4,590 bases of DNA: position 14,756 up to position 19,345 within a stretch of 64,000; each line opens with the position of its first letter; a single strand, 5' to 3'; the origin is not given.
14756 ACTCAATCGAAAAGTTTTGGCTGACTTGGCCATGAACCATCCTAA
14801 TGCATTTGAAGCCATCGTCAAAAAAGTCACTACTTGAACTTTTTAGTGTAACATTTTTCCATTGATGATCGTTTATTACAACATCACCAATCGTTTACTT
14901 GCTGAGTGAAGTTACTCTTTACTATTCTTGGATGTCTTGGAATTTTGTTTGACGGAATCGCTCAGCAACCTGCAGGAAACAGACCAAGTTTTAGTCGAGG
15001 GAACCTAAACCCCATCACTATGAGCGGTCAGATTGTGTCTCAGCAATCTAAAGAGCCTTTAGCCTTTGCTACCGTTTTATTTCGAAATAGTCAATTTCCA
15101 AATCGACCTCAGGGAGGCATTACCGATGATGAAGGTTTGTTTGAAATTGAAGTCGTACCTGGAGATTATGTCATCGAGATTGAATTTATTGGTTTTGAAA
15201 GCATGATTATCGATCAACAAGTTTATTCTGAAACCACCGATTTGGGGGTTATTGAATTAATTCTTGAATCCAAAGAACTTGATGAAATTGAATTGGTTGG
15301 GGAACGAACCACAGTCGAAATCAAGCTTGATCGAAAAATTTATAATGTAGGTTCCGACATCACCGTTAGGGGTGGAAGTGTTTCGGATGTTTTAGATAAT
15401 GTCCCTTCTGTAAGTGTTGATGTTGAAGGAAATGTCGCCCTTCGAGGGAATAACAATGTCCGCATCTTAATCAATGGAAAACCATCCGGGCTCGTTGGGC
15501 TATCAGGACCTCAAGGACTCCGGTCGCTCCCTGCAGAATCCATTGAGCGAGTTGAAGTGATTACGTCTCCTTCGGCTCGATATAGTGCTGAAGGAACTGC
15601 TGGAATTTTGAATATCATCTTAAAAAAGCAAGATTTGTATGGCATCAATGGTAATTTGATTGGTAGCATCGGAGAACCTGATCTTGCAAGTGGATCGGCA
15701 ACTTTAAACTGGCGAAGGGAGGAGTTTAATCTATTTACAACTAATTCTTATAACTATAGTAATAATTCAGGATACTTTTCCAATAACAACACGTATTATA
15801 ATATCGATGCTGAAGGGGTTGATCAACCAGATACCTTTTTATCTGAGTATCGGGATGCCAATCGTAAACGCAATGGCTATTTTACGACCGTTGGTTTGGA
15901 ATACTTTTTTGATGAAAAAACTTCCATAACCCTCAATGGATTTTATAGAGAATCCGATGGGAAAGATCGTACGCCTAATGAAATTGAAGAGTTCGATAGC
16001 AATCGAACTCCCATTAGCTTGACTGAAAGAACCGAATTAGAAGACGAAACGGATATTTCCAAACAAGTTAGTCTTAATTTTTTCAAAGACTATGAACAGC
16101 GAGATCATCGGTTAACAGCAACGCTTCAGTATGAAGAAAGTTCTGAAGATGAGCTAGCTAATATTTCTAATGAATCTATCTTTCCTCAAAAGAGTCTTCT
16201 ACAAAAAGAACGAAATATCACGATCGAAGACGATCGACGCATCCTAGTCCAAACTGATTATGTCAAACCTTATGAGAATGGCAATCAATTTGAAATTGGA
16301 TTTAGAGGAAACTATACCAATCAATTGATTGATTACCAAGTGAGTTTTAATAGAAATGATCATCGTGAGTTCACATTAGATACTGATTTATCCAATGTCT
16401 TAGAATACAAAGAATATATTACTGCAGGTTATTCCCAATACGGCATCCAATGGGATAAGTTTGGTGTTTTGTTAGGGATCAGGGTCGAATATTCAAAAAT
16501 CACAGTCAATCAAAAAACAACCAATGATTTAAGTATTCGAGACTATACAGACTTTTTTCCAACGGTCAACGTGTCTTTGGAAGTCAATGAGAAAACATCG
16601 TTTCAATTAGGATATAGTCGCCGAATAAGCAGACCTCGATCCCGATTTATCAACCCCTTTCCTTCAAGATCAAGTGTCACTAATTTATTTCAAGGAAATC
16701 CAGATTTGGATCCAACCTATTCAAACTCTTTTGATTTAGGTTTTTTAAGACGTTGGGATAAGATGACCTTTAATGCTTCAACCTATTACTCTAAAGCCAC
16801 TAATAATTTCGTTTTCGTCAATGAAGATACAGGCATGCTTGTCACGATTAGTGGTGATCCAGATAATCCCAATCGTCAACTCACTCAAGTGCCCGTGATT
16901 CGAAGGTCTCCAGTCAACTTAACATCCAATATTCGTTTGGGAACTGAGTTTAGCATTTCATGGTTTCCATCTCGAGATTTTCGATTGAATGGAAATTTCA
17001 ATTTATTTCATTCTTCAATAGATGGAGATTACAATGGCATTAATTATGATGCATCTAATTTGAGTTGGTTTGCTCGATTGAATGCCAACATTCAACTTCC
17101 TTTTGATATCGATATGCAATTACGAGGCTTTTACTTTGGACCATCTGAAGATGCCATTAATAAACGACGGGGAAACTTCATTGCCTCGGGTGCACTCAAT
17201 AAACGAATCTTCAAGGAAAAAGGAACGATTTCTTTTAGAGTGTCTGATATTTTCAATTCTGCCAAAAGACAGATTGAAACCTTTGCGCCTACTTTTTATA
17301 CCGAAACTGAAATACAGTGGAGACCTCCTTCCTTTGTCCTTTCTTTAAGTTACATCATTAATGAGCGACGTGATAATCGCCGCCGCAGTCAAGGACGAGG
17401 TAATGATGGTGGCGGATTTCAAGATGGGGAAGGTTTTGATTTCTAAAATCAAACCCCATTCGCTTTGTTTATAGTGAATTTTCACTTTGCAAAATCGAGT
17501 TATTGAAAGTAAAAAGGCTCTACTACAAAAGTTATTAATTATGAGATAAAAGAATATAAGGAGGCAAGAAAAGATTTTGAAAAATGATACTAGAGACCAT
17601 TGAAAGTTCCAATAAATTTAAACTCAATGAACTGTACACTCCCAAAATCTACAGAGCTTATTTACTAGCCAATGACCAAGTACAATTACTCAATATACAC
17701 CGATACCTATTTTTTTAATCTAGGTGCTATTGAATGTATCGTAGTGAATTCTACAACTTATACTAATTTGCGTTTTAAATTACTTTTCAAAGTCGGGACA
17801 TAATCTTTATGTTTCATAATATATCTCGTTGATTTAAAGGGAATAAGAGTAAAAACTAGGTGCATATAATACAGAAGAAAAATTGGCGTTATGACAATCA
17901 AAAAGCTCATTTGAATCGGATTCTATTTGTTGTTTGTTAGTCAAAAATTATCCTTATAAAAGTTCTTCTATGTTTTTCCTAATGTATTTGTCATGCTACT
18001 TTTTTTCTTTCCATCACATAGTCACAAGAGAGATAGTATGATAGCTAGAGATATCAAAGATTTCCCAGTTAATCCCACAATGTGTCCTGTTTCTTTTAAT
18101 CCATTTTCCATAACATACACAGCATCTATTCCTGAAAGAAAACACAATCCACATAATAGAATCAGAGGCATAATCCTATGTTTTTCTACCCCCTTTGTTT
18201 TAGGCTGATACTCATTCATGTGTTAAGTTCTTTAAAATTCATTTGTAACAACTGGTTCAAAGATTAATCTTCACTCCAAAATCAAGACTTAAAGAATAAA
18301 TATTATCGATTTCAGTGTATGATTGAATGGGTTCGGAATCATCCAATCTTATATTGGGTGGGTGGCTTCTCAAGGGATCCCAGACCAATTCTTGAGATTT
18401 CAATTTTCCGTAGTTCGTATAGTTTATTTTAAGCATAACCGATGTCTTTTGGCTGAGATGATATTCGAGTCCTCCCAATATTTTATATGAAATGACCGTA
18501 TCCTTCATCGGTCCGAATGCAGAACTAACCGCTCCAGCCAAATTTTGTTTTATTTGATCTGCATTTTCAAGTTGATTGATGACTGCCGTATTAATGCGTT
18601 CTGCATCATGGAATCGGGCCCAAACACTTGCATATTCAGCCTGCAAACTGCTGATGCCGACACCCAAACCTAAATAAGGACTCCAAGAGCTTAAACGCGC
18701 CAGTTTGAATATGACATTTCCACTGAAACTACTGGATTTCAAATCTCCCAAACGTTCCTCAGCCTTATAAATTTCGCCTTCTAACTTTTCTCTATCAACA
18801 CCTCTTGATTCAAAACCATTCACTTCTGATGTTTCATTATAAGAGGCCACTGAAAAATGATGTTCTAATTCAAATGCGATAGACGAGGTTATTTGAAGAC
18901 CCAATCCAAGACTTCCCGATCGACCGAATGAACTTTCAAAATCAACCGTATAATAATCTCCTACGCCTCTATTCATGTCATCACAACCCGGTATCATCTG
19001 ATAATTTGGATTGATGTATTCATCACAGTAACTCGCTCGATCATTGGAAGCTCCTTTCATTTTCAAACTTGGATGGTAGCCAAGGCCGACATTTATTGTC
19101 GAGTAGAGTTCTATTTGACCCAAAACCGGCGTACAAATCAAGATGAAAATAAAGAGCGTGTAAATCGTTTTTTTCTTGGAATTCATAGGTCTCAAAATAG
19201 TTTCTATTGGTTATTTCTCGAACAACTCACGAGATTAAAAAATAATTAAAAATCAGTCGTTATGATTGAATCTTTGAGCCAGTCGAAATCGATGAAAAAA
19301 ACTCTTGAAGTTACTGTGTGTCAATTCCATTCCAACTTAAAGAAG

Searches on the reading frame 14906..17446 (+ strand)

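Call 69: search_protein_families(library=pfam, proteins=[window:14906-17446:+], max_evalue=0.00001)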
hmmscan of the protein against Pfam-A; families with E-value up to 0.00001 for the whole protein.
window:14906-17446:+ (846 aa): 5 families
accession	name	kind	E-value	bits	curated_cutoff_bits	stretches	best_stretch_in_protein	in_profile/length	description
PF14905.12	OMP_b-brl_3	-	6.3e-96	322.3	27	1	396-816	3-408/408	Outer membrane protein beta-barrel family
PF00593.30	TonB_dep_Rec_b-barrel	-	7.2e-14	52.9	27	1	275-748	12-397/436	TonB dependent receptor-like, beta-barrel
PF07715.20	Plug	-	6e-10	40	23.9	1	156-234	22-107/107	TonB-dependent Receptor Plug Domain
PF13715.12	CarbopepD_reg_2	-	4e-09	36.8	32.2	1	40-127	2-85/88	CarboxypepD_reg-like domain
PF13620.12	CarboxypepD_reg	-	1e-07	32.6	32.3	1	38-100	1-62/82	Carboxypeptidase regulatory-like domain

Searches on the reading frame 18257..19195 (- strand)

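Call 69: search_protein_families(library=pfam, proteins=[window:18257-19195:-], max_evalue=0.00001)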
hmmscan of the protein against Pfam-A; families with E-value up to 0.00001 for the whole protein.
window:18257-19195:- (312 aa): 1 family
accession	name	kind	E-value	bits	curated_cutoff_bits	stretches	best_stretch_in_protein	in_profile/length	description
PF13505.12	OMP_b-brl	-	2.8e-06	28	28.7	1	82-269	34-166/175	Outer membrane protein beta-barrel domain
